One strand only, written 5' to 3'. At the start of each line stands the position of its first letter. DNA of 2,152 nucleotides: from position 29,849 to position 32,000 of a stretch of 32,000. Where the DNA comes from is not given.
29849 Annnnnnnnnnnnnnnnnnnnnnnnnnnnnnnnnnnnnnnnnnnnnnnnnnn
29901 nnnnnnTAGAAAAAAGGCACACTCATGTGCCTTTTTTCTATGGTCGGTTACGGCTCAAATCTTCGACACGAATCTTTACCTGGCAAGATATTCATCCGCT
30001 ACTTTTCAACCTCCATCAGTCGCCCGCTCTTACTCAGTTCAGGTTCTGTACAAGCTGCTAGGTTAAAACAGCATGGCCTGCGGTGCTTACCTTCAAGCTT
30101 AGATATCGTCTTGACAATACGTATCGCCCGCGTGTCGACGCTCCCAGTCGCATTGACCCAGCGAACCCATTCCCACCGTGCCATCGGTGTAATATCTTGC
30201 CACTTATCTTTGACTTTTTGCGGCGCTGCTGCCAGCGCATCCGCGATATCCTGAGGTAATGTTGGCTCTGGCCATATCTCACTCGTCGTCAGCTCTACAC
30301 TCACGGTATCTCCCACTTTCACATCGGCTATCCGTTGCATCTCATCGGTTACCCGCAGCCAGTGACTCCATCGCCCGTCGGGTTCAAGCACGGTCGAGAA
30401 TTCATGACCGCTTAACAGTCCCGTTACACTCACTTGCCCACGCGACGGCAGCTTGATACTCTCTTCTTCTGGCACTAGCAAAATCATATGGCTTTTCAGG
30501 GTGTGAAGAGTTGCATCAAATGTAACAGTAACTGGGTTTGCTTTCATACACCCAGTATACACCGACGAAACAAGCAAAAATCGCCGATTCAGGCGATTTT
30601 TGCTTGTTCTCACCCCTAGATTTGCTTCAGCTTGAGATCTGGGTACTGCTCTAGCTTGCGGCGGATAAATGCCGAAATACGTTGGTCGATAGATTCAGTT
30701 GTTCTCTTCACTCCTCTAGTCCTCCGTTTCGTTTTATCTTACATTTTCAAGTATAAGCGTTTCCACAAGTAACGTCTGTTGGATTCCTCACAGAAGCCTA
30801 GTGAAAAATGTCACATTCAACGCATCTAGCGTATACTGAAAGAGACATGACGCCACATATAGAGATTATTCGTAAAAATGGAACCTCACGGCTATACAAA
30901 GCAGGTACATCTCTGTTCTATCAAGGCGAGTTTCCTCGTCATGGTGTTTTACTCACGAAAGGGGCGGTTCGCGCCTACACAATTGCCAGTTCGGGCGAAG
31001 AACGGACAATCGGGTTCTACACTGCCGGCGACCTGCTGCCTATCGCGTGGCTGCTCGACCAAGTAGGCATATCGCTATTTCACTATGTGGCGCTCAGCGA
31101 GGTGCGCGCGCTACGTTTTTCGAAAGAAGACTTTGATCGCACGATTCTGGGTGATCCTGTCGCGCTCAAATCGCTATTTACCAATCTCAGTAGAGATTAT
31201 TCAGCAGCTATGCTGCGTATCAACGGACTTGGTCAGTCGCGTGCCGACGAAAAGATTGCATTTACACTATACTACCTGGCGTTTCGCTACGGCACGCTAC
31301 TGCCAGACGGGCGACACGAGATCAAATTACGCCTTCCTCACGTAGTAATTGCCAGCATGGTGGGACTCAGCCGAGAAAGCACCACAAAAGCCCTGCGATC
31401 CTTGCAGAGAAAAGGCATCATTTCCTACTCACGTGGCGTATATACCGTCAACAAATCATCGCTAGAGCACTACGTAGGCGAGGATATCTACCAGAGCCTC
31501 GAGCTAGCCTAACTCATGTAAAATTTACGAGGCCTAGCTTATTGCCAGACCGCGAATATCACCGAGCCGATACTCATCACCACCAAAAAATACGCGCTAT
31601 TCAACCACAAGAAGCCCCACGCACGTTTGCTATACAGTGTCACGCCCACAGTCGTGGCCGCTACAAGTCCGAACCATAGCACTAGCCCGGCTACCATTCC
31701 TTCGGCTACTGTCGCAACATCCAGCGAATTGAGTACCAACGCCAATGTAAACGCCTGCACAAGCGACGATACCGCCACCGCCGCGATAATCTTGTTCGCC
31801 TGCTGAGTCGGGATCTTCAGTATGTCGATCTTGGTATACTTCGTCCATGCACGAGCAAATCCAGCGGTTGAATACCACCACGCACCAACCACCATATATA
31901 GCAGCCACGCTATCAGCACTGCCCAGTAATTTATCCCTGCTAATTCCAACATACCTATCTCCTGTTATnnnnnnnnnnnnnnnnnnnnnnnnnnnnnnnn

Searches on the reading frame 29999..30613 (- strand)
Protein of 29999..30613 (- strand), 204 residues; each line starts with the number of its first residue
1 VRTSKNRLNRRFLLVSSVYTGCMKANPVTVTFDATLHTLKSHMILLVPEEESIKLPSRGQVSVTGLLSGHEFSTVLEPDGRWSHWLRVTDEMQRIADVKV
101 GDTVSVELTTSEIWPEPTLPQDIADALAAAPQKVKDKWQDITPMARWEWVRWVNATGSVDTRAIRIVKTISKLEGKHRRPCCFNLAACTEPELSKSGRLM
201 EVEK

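Call 7: search_protein_families(library=pfam, proteins=[window:29999-30613:-], max_evalue=0.001)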
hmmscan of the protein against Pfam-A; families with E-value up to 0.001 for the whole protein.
window:29999-30613:- (204 aa): 2 families
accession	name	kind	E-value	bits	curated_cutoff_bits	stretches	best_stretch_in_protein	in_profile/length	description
PF08922.17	DUF1905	-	1.1e-13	51.5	24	1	32-108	1-81/81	Domain of unknown function (DUF1905)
PF13376.11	OmdA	-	4e-12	46.4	25.6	1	117-174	2-58/60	Bacteriocin-protection, YdeI or OmpD-Associated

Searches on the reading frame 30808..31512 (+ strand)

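Call 7: search_protein_families(library=pfam, proteins=[window:30808-31512:+], max_evalue=0.001)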
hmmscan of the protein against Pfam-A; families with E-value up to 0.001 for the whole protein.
window:30808-31512:+ (234 aa): 3 families
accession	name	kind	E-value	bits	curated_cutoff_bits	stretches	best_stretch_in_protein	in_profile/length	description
PF00027.35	cNMP_binding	-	1.3e-12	48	27.5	1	28-113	2-86/89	Cyclic nucleotide-binding domain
PF13545.12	HTH_Crp_2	-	2.9e-12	46.8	27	1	148-221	1-69/70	Crp-like helix-turn-helix domain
PF22798.2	DUF5817_CT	-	0.00088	19.5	29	0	182-212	22-52/54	DUF5817, C-terminal domain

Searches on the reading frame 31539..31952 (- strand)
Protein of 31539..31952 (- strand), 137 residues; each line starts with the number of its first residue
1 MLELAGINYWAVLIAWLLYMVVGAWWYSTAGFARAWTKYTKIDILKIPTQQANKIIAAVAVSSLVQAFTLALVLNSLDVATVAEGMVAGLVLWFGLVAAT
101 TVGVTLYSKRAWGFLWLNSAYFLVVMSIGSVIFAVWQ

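Call 7: search_protein_families(library=pfam, proteins=[window:31539-31952:-], max_evalue=0.001)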
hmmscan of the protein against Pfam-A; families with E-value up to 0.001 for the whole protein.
window:31539-31952:- (137 aa): 1 family
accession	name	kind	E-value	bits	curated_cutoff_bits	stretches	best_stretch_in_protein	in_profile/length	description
PF08570.15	DUF1761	-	1.4e-17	64.5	31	1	10-133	1-122/123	Protein of unknown function (DUF1761)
